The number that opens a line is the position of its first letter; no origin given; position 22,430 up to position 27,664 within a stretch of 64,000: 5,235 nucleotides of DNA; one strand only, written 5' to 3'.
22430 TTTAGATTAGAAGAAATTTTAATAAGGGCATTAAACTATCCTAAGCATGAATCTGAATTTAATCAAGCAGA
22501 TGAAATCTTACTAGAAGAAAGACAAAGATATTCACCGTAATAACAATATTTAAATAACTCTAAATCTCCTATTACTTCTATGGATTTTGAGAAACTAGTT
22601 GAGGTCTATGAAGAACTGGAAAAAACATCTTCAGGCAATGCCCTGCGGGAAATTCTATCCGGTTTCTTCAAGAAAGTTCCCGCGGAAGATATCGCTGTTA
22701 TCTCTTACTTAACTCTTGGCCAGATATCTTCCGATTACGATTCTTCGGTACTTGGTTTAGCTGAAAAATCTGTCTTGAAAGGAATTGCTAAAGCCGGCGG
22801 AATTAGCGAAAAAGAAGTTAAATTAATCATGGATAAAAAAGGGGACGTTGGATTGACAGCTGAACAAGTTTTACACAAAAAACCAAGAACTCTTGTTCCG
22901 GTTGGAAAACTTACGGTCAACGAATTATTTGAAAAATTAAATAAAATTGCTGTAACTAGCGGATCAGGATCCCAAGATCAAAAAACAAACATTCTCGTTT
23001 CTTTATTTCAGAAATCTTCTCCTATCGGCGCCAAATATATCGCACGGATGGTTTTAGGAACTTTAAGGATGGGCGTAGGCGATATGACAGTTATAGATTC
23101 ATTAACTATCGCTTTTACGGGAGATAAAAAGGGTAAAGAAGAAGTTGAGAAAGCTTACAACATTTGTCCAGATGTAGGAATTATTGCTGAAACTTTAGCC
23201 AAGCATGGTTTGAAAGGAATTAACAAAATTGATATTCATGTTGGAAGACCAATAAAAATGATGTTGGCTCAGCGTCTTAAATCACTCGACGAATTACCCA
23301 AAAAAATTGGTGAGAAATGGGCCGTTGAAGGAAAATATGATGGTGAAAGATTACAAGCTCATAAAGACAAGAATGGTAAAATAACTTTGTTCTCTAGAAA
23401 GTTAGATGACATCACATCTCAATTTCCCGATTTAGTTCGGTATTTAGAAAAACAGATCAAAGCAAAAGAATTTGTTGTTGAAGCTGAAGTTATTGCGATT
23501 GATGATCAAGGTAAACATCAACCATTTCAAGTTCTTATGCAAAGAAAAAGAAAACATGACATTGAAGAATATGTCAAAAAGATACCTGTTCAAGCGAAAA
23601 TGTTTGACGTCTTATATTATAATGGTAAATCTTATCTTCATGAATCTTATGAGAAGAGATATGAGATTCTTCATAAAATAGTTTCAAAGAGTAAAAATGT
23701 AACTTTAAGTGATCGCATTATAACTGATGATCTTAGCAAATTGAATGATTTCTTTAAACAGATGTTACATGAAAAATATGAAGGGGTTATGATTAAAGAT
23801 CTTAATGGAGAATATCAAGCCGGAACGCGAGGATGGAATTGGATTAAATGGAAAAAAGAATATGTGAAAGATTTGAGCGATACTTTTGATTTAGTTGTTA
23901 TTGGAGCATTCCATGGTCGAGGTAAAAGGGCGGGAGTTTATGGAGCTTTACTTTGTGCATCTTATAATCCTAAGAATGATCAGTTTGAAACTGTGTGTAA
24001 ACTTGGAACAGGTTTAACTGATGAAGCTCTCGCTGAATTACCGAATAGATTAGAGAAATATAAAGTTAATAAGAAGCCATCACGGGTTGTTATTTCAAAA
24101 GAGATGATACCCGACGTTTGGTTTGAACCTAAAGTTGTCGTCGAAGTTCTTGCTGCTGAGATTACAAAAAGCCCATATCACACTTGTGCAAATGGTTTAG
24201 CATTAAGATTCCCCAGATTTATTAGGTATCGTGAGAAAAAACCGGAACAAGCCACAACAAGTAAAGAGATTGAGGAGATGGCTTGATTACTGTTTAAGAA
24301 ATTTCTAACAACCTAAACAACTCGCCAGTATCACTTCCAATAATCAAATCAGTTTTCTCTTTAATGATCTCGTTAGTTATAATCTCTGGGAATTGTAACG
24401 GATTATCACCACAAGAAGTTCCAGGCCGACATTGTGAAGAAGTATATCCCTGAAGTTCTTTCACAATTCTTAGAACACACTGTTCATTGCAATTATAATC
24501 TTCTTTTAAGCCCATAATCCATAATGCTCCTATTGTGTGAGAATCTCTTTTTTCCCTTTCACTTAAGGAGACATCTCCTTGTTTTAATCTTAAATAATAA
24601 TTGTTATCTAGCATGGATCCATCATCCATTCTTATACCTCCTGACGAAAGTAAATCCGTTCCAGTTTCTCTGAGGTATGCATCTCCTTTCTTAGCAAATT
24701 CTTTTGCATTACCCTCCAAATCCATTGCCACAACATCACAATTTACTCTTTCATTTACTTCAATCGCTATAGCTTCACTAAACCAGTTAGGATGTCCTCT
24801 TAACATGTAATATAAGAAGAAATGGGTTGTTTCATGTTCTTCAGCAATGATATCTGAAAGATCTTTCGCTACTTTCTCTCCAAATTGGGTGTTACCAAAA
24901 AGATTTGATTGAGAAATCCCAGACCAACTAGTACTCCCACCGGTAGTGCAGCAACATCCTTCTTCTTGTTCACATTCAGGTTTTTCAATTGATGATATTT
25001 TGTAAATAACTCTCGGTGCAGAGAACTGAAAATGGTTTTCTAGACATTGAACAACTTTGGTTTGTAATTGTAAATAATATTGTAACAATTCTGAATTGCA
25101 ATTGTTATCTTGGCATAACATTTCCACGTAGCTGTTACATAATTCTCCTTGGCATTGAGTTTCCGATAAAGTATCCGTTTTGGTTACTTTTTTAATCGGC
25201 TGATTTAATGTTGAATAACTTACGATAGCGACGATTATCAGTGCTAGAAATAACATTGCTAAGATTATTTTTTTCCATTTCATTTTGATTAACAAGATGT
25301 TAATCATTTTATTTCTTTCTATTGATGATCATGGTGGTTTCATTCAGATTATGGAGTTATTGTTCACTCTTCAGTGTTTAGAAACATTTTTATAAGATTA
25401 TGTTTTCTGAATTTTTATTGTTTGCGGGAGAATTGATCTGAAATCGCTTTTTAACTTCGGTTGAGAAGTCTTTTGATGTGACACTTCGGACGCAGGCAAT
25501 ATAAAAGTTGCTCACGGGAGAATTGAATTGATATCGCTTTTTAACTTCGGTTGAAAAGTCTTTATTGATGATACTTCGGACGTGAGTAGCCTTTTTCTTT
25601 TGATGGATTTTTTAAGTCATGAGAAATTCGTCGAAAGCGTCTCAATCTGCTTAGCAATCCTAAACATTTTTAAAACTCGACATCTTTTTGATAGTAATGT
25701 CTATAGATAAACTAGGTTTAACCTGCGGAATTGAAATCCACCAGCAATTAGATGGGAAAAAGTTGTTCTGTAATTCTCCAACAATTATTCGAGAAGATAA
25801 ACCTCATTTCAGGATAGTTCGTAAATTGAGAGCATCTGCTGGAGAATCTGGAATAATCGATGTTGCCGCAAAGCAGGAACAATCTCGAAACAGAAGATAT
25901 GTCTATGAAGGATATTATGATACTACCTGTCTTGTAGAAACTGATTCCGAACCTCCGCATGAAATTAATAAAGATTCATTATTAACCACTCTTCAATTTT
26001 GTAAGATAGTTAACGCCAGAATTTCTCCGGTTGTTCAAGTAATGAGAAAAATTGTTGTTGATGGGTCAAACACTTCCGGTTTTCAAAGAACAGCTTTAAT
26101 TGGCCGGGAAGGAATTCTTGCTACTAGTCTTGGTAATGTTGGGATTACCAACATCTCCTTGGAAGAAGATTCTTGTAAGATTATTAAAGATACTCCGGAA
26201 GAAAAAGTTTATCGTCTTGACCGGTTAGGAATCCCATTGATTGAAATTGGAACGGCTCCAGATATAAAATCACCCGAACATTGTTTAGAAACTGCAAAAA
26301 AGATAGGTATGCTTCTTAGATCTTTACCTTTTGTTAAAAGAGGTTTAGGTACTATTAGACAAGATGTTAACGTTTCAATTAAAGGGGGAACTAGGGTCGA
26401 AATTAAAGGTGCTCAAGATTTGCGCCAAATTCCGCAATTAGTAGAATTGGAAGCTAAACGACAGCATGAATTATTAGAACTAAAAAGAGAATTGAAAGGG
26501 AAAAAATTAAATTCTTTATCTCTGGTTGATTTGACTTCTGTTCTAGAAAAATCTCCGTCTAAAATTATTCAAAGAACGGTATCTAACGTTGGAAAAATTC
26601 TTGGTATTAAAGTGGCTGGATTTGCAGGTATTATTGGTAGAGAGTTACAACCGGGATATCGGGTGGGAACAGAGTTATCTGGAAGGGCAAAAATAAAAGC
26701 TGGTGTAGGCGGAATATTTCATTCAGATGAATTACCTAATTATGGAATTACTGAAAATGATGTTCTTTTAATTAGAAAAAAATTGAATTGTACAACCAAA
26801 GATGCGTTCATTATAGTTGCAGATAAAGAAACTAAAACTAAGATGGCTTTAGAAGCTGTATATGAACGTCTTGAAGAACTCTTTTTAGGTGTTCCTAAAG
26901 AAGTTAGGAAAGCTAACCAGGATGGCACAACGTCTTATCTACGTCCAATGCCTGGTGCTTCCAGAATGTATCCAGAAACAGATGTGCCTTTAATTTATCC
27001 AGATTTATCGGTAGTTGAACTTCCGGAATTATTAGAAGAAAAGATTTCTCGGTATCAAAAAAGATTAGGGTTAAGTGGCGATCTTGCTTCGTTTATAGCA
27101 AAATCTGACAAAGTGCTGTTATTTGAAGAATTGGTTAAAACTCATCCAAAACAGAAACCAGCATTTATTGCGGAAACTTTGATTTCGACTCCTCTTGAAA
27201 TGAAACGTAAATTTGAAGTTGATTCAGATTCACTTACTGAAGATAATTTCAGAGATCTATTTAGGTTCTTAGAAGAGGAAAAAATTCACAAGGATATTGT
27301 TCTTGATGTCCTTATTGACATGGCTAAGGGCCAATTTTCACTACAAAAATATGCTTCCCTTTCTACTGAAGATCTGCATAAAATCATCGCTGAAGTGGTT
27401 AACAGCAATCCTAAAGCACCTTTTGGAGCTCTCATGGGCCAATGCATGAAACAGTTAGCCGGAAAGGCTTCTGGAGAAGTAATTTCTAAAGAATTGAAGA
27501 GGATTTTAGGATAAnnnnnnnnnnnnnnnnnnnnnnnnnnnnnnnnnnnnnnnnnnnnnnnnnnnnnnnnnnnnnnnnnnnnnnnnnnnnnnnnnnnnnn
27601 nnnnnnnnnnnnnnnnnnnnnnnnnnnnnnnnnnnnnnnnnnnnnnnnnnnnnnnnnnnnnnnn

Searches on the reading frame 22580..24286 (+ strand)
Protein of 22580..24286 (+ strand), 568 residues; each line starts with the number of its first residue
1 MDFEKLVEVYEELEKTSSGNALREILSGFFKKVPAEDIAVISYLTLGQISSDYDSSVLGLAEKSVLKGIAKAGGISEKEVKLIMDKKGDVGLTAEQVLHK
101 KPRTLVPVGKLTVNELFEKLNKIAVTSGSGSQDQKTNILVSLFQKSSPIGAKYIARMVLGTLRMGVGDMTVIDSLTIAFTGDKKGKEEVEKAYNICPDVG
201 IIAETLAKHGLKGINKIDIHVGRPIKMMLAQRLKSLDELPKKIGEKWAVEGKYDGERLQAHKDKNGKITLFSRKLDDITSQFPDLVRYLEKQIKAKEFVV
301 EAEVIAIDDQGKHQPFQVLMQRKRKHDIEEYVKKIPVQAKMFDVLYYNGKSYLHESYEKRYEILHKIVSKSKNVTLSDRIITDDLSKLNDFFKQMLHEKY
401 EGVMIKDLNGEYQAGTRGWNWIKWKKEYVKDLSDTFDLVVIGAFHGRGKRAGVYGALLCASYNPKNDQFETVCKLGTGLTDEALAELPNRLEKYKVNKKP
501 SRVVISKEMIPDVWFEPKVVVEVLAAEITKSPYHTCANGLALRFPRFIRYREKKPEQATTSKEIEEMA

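Call 15: search_protein_families(library=pfam, proteins=[window:22580-24286:+], max_evalue=0.00001)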
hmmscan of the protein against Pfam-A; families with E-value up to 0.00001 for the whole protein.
window:22580-24286:+ (568 aa): 3 families
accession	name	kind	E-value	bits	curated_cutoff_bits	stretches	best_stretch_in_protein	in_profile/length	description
PF01068.26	DNA_ligase_A_M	-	1.7e-56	191.5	26.2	1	228-425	2-204/204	ATP dependent DNA ligase domain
PF04675.19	DNA_ligase_A_N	-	2.1e-40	139.2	24.6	1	3-175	2-173/174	DNA ligase N terminus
PF04679.21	DNA_ligase_A_C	-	5.2e-24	84.9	27.5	1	450-554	1-94/94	ATP dependent DNA ligase C terminal region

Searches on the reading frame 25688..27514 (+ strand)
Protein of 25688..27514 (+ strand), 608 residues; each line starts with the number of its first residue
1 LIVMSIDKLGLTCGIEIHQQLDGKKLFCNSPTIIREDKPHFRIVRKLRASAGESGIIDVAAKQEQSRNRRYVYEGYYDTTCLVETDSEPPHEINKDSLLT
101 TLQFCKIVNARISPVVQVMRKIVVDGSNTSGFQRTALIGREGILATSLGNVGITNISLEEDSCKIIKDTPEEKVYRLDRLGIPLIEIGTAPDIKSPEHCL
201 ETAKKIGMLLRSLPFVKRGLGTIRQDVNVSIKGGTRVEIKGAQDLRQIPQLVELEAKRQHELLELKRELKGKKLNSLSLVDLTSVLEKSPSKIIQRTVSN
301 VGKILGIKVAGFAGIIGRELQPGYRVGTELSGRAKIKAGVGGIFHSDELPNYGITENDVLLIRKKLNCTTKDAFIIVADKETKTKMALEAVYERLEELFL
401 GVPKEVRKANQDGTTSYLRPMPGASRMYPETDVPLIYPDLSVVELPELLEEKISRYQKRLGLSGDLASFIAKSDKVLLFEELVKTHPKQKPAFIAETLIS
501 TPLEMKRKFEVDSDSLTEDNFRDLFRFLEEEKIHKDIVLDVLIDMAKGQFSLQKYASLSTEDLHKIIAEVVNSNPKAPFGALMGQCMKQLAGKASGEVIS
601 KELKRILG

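Call 15: search_protein_families(library=pfam, proteins=[window:25688-27514:+], max_evalue=0.00001)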
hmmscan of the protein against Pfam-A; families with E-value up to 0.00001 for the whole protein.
window:25688-27514:+ (608 aa): 3 families
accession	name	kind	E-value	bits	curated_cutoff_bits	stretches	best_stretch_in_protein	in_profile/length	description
PF02934.20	GatB_N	-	1.2e-51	176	23.4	1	12-438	2-271/277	GatB/GatE catalytic domain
PF02938.19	GAD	-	8e-13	48.9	23.4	1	294-388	1-95/95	GAD domain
PF02637.23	GatB_Yqey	-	2.3e-11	44.2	27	1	478-607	2-148/148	GatB domain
